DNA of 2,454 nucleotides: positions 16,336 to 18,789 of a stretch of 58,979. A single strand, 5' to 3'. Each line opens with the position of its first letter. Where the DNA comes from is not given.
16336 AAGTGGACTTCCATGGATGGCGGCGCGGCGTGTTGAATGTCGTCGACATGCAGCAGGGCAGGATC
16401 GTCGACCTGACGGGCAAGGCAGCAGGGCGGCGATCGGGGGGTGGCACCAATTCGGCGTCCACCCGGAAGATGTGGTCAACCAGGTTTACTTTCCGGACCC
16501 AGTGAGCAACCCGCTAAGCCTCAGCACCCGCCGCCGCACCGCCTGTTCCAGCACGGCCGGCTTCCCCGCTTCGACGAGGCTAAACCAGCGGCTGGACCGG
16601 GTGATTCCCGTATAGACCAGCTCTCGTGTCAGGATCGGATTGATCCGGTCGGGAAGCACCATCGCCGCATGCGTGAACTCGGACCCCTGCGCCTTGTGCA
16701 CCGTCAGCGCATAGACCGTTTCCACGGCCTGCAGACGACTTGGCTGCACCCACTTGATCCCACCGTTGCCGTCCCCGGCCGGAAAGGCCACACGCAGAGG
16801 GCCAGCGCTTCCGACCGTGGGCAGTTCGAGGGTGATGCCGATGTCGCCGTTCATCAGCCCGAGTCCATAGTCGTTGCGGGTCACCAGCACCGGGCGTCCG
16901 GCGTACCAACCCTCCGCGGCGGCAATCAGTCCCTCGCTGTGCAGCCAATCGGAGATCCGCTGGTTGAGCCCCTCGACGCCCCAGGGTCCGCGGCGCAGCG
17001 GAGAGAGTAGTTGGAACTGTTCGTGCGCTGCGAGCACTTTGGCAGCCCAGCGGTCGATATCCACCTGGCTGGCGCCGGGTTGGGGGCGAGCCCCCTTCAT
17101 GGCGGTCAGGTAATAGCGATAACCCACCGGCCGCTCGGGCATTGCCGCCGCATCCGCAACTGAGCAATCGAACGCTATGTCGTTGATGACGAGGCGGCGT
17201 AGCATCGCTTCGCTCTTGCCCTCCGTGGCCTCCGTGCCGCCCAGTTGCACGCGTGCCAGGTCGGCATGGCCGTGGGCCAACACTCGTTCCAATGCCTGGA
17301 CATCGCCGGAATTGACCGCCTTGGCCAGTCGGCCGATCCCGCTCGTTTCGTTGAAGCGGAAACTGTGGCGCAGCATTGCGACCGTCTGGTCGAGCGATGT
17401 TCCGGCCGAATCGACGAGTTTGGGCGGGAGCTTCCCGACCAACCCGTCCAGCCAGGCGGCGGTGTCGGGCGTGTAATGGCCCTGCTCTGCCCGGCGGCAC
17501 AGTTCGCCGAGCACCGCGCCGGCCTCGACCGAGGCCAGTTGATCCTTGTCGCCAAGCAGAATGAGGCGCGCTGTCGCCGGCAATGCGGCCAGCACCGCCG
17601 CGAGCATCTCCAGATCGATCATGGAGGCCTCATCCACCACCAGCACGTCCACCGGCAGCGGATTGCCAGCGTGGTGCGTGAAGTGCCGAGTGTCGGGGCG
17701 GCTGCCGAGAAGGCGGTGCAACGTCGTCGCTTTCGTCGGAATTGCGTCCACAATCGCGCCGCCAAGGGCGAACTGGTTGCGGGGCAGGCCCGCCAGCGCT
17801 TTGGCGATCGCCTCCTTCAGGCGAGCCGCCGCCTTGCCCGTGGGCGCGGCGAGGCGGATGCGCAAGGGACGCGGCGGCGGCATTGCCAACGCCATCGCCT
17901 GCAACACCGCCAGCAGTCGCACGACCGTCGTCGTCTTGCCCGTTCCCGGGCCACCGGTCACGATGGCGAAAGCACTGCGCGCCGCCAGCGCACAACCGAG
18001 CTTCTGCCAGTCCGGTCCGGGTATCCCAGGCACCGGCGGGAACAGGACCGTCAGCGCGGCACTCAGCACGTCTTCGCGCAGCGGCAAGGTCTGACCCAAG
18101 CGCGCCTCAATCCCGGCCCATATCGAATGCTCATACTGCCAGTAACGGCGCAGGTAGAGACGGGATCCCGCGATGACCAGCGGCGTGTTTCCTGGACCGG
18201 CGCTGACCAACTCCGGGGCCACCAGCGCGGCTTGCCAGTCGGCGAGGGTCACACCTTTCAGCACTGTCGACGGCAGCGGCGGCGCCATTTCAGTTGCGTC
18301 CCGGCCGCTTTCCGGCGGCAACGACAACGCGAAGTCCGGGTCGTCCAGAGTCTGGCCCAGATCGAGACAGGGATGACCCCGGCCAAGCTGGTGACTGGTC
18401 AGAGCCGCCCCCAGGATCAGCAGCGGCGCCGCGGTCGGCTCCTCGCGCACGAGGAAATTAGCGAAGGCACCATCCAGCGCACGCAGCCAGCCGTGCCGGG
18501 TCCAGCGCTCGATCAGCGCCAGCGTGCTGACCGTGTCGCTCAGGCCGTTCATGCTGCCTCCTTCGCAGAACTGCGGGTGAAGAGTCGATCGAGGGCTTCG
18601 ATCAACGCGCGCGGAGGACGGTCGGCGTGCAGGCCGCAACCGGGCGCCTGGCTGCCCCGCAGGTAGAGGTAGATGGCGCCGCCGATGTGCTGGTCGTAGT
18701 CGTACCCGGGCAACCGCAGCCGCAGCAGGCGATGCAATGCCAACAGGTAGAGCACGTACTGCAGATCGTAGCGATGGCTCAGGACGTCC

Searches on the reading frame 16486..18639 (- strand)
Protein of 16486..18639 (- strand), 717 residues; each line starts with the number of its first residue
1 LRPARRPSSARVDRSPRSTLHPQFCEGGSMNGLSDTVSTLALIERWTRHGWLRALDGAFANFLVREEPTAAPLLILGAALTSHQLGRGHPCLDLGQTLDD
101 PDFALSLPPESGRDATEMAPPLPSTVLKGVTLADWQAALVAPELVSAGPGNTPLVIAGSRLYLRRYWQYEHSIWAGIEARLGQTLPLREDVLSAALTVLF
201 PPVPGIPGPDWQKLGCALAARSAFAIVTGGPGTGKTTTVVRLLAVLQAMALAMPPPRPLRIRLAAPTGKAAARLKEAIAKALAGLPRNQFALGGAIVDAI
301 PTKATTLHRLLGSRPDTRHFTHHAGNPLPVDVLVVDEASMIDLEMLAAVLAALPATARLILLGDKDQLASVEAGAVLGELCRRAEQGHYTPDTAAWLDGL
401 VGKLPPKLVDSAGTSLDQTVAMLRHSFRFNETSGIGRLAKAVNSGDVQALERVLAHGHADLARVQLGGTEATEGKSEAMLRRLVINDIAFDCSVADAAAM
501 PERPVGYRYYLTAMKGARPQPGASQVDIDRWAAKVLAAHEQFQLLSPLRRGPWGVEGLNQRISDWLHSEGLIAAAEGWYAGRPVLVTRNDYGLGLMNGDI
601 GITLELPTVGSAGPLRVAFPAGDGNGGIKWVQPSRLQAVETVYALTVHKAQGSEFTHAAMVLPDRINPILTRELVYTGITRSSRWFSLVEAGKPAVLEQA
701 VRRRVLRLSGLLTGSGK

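Call 40: search_protein_families(library=pfam, proteins=[window:16486-18639:-], max_evalue=0.001)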
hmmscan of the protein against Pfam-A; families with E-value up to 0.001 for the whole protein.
window:16486-18639:- (717 aa): 11 families
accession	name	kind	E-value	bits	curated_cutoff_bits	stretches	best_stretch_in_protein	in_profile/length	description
PF13245.12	AAA_19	-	2.1e-31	109.3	25.1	1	217-371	6-132/134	AAA domain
PF21185.3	RecD_N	-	4.1e-28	98.2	22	1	49-162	2-103/103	RecBCD enzyme subunit RecD, N-terminal domain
PF13604.12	AAA_30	-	9.9e-28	97.6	27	1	218-386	14-145/191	AAA domain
PF13538.12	UvrD_C_2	-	3.2e-11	43.3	27.4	1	642-689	2-52/52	UvrD-like helicase C-terminal domain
PF13086.12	AAA_11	-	7.8e-11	42.7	27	1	220-278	15-72/257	AAA domain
PF01443.25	Viral_helicase1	-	6.1e-09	36.5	21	0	644-684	179-222/228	Viral superfamily 1 RNA helicase core domain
PF05127.21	NAT10_TcmA_helicase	-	6.8e-08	33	22.7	1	226-353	1-113/176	RNA cytidine acetyltransferase NAT10/TcmA, helicase domain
PF13401.12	AAA_22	-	1.1e-07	32.6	27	1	223-350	6-105/130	AAA domain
PF18335.7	SH3_13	-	1.6e-07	31.5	41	1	558-618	1-64/65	ATP-dependent RecD-like DNA helicase SH3 domain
PF00580.27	UvrD-helicase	-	0.00022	21.5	23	1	225-309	16-84/271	UvrD/REP helicase N-terminal domain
PF13191.12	AAA_16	-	0.00093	20.2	32.6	0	222-387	24-162/167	AAA ATPase domain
